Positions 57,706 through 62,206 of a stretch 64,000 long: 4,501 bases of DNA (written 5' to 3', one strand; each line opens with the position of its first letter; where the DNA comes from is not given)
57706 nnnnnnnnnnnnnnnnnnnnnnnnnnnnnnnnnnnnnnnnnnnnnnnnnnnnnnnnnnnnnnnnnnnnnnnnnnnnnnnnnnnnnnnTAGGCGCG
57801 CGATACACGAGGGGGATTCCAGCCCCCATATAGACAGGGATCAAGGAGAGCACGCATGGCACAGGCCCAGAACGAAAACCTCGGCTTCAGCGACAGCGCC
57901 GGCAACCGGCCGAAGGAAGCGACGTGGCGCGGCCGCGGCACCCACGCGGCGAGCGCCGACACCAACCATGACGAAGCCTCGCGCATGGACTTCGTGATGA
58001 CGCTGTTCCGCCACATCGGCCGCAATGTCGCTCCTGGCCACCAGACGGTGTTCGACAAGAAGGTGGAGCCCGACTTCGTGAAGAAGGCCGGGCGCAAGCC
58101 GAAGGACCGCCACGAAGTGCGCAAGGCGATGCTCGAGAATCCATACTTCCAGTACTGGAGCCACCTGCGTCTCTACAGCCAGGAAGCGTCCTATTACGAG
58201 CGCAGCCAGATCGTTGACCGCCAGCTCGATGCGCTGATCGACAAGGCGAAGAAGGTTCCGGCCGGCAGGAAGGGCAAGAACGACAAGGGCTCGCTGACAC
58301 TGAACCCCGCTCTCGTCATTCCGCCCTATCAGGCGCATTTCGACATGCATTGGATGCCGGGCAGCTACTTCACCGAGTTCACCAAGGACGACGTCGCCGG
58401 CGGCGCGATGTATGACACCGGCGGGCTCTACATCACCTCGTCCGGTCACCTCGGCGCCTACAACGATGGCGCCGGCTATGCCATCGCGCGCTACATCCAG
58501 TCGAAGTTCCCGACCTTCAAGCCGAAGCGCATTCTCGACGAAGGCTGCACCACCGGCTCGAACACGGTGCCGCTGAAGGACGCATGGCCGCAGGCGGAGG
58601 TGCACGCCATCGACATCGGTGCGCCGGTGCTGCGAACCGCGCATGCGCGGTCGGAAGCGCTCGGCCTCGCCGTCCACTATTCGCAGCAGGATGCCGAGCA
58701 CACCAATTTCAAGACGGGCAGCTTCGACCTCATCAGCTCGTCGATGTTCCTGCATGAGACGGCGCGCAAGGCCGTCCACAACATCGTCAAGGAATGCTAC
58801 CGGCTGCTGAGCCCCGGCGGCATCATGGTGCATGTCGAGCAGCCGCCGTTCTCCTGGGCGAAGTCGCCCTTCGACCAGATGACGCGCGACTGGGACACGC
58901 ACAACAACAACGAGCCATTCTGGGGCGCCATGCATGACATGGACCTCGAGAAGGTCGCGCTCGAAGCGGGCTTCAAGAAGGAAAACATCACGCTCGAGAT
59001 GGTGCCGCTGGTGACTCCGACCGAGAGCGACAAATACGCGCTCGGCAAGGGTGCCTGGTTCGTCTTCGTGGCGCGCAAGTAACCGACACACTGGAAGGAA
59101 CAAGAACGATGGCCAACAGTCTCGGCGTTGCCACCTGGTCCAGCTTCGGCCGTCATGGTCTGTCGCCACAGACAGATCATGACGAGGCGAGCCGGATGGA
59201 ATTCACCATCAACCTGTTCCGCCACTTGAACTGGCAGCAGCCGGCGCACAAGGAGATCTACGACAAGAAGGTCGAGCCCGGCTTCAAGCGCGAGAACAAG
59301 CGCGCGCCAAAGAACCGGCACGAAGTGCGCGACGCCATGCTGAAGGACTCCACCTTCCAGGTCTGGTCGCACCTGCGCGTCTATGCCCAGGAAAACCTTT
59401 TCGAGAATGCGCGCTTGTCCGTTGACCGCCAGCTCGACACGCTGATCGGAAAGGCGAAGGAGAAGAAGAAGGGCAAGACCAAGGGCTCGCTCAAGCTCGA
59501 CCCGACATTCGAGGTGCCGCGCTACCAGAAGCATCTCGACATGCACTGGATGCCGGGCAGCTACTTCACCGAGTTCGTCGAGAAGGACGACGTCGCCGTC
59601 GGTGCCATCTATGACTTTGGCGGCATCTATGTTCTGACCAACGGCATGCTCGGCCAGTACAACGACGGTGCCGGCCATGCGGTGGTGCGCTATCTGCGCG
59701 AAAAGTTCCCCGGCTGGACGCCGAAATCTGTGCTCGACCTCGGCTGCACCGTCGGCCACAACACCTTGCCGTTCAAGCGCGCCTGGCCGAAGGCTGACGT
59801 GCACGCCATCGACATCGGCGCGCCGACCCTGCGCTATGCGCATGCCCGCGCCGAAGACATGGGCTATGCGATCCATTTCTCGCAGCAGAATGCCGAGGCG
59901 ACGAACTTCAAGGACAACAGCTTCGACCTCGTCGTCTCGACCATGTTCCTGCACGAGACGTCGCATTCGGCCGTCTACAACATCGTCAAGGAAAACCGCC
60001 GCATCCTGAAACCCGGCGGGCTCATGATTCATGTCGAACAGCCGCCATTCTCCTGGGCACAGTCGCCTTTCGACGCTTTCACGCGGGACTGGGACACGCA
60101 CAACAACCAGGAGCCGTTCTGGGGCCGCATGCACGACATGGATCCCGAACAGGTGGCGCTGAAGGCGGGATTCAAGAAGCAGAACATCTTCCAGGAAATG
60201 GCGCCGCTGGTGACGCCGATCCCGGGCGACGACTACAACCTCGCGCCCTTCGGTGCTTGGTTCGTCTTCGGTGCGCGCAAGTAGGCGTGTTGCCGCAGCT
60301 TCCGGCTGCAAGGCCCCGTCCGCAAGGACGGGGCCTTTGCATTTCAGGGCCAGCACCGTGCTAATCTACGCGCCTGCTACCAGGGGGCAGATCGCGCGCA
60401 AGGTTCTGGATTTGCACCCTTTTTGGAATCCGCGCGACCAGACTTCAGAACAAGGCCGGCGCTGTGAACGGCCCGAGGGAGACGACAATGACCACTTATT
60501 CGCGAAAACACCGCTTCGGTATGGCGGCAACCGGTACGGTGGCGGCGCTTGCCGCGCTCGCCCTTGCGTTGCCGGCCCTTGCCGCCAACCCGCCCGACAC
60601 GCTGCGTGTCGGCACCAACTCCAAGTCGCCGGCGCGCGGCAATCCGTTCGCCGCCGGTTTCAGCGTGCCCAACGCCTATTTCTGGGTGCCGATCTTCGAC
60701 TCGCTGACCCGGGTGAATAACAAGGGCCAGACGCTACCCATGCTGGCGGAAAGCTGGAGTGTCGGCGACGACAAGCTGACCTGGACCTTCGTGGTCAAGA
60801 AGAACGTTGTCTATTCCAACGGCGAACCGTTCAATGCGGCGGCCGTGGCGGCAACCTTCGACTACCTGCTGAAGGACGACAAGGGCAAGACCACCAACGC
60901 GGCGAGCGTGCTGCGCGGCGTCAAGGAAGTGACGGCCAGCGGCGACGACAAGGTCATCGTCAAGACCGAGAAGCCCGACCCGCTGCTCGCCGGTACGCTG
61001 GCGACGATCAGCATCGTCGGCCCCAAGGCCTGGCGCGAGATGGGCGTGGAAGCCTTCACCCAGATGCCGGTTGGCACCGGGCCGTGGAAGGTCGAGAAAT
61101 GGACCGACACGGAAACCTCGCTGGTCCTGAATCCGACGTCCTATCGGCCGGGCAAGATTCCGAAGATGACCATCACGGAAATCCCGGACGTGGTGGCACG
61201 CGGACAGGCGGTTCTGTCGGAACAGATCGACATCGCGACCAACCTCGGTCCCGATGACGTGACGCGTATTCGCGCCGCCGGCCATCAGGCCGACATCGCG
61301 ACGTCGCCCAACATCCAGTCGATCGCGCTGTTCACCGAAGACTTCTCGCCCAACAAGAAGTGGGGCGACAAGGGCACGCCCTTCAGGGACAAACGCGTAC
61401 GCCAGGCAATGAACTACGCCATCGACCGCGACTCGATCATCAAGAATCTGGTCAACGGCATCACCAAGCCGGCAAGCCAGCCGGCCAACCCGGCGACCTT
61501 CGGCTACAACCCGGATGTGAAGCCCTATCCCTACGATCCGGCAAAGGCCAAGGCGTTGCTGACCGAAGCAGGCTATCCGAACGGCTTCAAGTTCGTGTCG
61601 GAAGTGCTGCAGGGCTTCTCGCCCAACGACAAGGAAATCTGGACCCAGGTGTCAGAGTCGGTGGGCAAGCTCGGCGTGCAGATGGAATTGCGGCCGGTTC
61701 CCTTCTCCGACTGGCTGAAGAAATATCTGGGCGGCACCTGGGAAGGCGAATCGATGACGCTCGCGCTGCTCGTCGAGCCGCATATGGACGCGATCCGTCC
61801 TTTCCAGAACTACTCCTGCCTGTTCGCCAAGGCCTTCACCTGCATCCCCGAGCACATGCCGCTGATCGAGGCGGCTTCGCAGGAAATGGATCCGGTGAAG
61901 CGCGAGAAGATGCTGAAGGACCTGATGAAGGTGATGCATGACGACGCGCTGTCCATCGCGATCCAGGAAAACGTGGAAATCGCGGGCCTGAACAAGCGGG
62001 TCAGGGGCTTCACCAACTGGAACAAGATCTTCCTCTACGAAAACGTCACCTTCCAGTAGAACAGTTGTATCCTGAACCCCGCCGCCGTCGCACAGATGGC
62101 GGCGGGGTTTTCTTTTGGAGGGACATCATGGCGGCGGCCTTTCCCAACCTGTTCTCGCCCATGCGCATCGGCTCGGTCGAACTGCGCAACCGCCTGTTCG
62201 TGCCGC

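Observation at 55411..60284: Four tandem paralogues of an unassigned ~400-aa methyltransferase family (candidate undescribed system)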

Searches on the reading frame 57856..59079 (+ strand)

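Call 3: search_protein_families(library=pfam, proteins=[window:57856-59079:+], max_evalue=1)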
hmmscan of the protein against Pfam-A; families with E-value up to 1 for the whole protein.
window:57856-59079:+ (408 aa): 10 families
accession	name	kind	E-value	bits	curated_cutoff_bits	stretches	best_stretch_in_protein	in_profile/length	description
PF13649.12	Methyltransf_25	-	5.6e-20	72.3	27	1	226-322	1-97/97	Methyltransferase domain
PF08241.18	Methyltransf_11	-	1.5e-17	64.5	21.2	1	227-325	1-94/95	Methyltransferase domain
PF13489.12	Methyltransf_23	-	5.1e-13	49.5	27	1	208-374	7-160/164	Methyltransferase domain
PF08242.18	Methyltransf_12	-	2e-12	48.1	30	1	227-323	1-97/98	Methyltransferase domain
PF13847.12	Methyltransf_31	-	1.7e-11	44.4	27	1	224-348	5-127/145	Methyltransferase domain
PF01209.24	Ubie_methyltran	-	3.8e-09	36.7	20.1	1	221-329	46-154/233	ubiE/COQ5 methyltransferase family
PF05175.20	MTS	-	8.4e-08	32.5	23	1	216-330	25-142/170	Methyltransferase small domain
PF00891.24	Methyltransf_2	-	0.0026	17.6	22.3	1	224-328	64-166/210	O-methyltransferase domain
PF09243.16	Rsm22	-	0.0088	15.9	23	1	211-328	23-140/275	Mitochondrial small ribosomal subunit Rsm22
PF03848.20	TehB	-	0.017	15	20.4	1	220-325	28-131/193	Tellurite resistance protein TehB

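Call 4: search_protein_families(library=ncbifam, proteins=[window:57856-59079:+], max_evalue=1)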
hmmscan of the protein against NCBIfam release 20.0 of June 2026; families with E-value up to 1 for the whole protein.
window:57856-59079:+ (408 aa): 37 families (the best 25 are shown)
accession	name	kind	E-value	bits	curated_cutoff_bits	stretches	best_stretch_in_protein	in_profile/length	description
TIGR02072.1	BioC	equivalog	5.7e-16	59.1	184.95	1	212-326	25-132/244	malonyl-ACP O-methyltransferase BioC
NF043040.1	corrin_prot_MT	hypoth_equivalog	1.4e-13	50.8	180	1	210-327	30-148/216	corrinoid protein-associated methyltransferase CpaM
TIGR01934.1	MenG_MenH_UbiE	subfamily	3.7e-11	42.7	158.35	1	217-332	34-147/223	ubiquinone/menaquinone biosynthesis methyltransferase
NF038261.1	rhodoquin_RquA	equivalog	4.1e-09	36.5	175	1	224-368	51-192/218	rhodoquinone biosynthesis methyltransferase RquA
TIGR01983.1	UbiG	equivalog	1.6e-08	34.1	102.95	1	217-325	44-150/228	bifunctional 2-polyprenyl-6-hydroxyphenol methylase/3-demethylubiquinol 3-O-methyltransferase UbiG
NF007610.0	PRK10258.1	equivalog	2.5e-08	33.6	342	1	216-325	36-137/251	malonyl-ACP O-methyltransferase BioC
NF041536.1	ArsM_DUF2284_UU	exception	6.7e-08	31.3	575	1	224-376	78-225/459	arsenite methyltransferase/DUF2284 domain selenoprotein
NF001244.0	PRK00216.1-5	equivalog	1.1e-07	31.4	216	1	220-328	46-155/236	bifunctional demethylmenaquinone methyltransferase/2-methoxy-6-polyprenyl-1,4-benzoquinol methylase UbiE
NF001240.0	PRK00216.1-1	equivalog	6.8e-07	28.6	378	1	224-328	65-170/251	bifunctional demethylmenaquinone methyltransferase/2-methoxy-6-polyprenyl-1,4-benzoquinol methylase UbiE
NF041537.1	ArsM_AhpD_UU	exception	1e-06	27.8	510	1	224-378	78-227/345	arsenite methyltransferase/AhpD domain selenoprotein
NF045667.1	MTase_DVU1556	equivalog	1.5e-06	27.8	155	1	223-325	23-118/213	DVU_1556 family methyltransferase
NF008992.0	PRK12335.1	equivalog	2.6e-06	26.8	303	1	217-327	117-224/289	SAM-dependent methyltransferase TehB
NF052510.1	methyltran_MpqE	exception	3.7e-06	26.5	335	1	216-334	40-161/234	methyl-plastoquinone biosynthesis methyltransferase MpqE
NF010703.0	PRK14103.1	equivalog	4.5e-06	26.3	320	1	216-266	23-73/256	trans-aconitate 2-methyltransferase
NF001242.0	PRK00216.1-3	equivalog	1.4e-05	24.6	351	1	224-328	72-177/258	bifunctional demethylmenaquinone methyltransferase/2-methoxy-6-polyprenyl-1,4-benzoquinol methylase UbiE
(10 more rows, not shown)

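Call 64: search_protein_families(library=padloc, proteins=[window:57856-59079:+], max_evalue=0.01)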
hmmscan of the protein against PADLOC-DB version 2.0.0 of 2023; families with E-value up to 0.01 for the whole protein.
window:57856-59079:+ (408 aa): 1 family
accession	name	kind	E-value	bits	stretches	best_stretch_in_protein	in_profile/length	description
PDLC04134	mad2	-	2e-14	51.3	1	209-333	278-401/492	mads_2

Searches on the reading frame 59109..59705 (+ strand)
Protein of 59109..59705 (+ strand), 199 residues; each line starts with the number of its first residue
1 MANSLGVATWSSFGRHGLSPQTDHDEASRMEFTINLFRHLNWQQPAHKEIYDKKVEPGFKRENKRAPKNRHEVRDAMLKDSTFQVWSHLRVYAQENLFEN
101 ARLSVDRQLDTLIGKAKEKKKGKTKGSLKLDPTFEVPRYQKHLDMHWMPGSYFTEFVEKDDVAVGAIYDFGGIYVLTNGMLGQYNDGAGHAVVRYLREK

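Call 55: search_protein_families(library=pfam, proteins=[window:59109-59705:+], max_evalue=10)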
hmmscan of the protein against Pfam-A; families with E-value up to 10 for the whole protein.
window:59109-59705:+ (199 aa): 1 family
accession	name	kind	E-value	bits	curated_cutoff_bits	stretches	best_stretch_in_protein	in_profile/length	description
PF12508.14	Transposon_TraM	-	0.2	12.7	25.1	1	27-92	46-104/145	Conjugative transposon, TraM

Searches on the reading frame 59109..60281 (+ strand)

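Call 3: search_protein_families(library=pfam, proteins=[window:59109-60281:+], max_evalue=1)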
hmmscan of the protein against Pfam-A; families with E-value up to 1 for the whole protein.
window:59109-60281:+ (391 aa): 13 families
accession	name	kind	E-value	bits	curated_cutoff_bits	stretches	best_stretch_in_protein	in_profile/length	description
PF13649.12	Methyltransf_25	-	1e-20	74.7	27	1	208-304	1-97/97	Methyltransferase domain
PF08241.18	Methyltransf_11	-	1.9e-18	67.3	21.2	1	209-307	1-94/95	Methyltransferase domain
PF13847.12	Methyltransf_31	-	6.9e-15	55.4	27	1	207-308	6-109/145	Methyltransferase domain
PF01209.24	Ubie_methyltran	-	1.5e-11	44.5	20.1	1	204-315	47-160/233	ubiE/COQ5 methyltransferase family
PF05175.20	MTS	-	1.2e-10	41.7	23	1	194-311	25-141/170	Methyltransferase small domain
PF08242.18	Methyltransf_12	-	1.9e-10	41.8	30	1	209-305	1-97/98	Methyltransferase domain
PF13489.12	Methyltransf_23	-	1e-09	38.8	27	1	203-312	21-120/164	Methyltransferase domain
PF03848.20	TehB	-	2.8e-05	24.1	20.4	1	204-308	30-132/193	Tellurite resistance protein TehB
PF09243.16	Rsm22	-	0.0047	16.8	23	1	191-294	21-126/275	Mitochondrial small ribosomal subunit Rsm22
PF20922.3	Anamorsin_N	-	0.013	15.6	27.1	1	265-307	45-86/163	Anamorsin, N-terminal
PF05148.21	Methyltransf_8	-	0.062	13.6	27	1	266-307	117-155/219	Hypothetical methyltransferase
PF02353.26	CMAS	-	0.071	12.8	27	1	206-307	64-163/273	Mycolic acid cyclopropane synthetase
PF07021.18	MetW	-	0.13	12.3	21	1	207-299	16-101/193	Methionine biosynthesis protein MetW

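Call 4: search_protein_families(library=ncbifam, proteins=[window:59109-60281:+], max_evalue=1)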
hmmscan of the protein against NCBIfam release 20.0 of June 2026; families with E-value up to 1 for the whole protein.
window:59109-60281:+ (391 aa): 47 families (the best 25 are shown)
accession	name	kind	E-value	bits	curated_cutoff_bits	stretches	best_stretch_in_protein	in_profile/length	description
NF043040.1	corrin_prot_MT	hypoth_equivalog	6.1e-15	55.2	180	1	204-311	41-151/216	corrinoid protein-associated methyltransferase CpaM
TIGR02072.1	BioC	equivalog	3.5e-13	49.9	184.95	1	189-308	20-132/244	malonyl-ACP O-methyltransferase BioC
NF045649.1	2X_seleno_MduS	exception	9.6e-11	41.2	380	1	202-308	39-147/338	methyltransferase domain-containing selenoprotein MduS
TIGR01934.1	MenG_MenH_UbiE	subfamily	1.3e-10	40.9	158.35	1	204-313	39-146/223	ubiquinone/menaquinone biosynthesis methyltransferase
NF047649.1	MTase_UXPK_star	exception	3.7e-10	39.3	460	1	206-307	79-180/283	methyltransferase/UXPK-star double selenoprotein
NF052510.1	methyltran_MpqE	exception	2.5e-09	36.9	335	1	189-319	31-164/234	methyl-plastoquinone biosynthesis methyltransferase MpqE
NF001240.0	PRK00216.1-1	equivalog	4.4e-09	35.7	378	1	206-310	65-170/251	bifunctional demethylmenaquinone methyltransferase/2-methoxy-6-polyprenyl-1,4-benzoquinol methylase UbiE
NF041537.1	ArsM_AhpD_UU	exception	9.7e-09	34.4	510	1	206-309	78-181/345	arsenite methyltransferase/AhpD domain selenoprotein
NF038261.1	rhodoquin_RquA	equivalog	4.2e-08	33.2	175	1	207-317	52-162/218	rhodoquinone biosynthesis methyltransferase RquA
NF008992.0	PRK12335.1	equivalog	4.2e-08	32.7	303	1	183-309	104-224/289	SAM-dependent methyltransferase TehB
NF041536.1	ArsM_DUF2284_UU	exception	4.2e-08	32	575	1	206-311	78-183/459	arsenite methyltransferase/DUF2284 domain selenoprotein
NF001244.0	PRK00216.1-5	equivalog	1.2e-07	31.3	216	1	205-310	49-155/236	bifunctional demethylmenaquinone methyltransferase/2-methoxy-6-polyprenyl-1,4-benzoquinol methylase UbiE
NF041255.1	mycofact_MftM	equivalog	3e-07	30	200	1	204-299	139-232/289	mycofactocin oligosaccharide methyltransferase MftM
NF045667.1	MTase_DVU1556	equivalog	7.8e-07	28.7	155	1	206-307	24-118/213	DVU_1556 family methyltransferase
NF001242.0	PRK00216.1-3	equivalog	1.2e-06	28.1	351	1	207-310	73-177/258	bifunctional demethylmenaquinone methyltransferase/2-methoxy-6-polyprenyl-1,4-benzoquinol methylase UbiE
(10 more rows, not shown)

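Call 64: search_protein_families(library=padloc, proteins=[window:59109-60281:+], max_evalue=0.01)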
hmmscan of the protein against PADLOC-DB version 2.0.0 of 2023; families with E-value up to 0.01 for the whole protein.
window:59109-60281:+ (391 aa): 1 family
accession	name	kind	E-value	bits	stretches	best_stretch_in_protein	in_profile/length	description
PDLC04134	mad2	-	1.8e-12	44.9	1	191-374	278-436/492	mads_2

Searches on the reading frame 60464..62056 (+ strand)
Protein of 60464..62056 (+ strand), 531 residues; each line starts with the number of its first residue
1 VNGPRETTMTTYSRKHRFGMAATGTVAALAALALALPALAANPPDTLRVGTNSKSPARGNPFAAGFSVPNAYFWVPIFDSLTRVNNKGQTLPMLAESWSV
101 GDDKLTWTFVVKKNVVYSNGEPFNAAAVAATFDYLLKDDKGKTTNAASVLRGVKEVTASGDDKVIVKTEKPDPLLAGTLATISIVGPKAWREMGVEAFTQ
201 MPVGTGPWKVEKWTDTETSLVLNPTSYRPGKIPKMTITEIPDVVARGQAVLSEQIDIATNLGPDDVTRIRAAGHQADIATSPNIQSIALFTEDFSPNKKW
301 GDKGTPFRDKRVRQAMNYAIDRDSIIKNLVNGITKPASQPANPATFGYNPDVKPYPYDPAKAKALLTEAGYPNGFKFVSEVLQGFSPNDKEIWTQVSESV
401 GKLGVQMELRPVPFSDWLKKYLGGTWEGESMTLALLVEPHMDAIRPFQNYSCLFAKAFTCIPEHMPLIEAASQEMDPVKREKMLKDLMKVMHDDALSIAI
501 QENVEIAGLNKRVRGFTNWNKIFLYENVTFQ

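Call 18: search_protein_families(library=pfam, proteins=[window:60464-62056:+], max_evalue=0.001)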
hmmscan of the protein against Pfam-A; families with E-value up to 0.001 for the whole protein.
window:60464-62056:+ (531 aa): 1 family
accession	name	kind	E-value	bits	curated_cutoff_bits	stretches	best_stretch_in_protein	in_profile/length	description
PF00496.27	SBP_bac_5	-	2.1e-67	228.3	32.4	1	92-426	4-339/368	Bacterial extracellular solute-binding proteins, family 5 Middle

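Call 38: search_protein_families(library=ncbifam, proteins=[window:60464-62056:+], max_evalue=0.001)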
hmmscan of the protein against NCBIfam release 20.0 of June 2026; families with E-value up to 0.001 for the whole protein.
window:60464-62056:+ (531 aa): 11 families
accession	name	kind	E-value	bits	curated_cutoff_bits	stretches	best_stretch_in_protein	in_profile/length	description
NF045468.1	Opp5A_nikA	equivalog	1.3e-37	129.4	600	1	77-373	44-320/488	nickel ABC transporter substrate-binding protein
TIGR02294.1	nickel_nikA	equivalog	3.6e-36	124.7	393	1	77-500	35-470/501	nickel ABC transporter substrate-binding protein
NF011942.0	PRK15413.1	equivalog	3.1e-32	111.9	594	1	60-376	42-348/512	glutathione ABC transporter substrate-binding protein GsiB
NF045467.1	Opp4A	equivalog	5.1e-31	107.5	650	2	198-372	203-381/556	oligopeptide ABC transporter substrate-binding protein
NF043070.1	DppA_dipep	equivalog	3.5e-28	98.4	1005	1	49-516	32-519/535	dipeptide ABC transporter periplasmic-binding protein DppA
TIGR04028.1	SBP_KPN_01854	hypoth_equivalog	3.3e-23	82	468.5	1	61-410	15-380/509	TIGR04028 family ABC transporter substrate-binding protein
NF047575.1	opine_bind_CntA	exception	6.7e-23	81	800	1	77-372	65-361/535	staphylopine-dependent metal ABC transporter substrate-binding lipoprotein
NF011689.0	PRK15109.1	equivalog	6.8e-12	44.8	560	1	89-412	78-416/547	ABC transporter substrate-binding protein SapA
NF011684.0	PRK15104.1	equivalog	6.9e-12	44.8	947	1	67-397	59-405/543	oligopeptide ABC transporter substrate-binding protein OppA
NF007287.0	PRK09755.1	equivalog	3.8e-09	35.9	1098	1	305-419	301-420/535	ABC transporter substrate-binding protein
NF010149.0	PRK13626.1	equivalog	2.3e-07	29.8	476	1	76-215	149-278/552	HTH-type transcriptional regulator SgrR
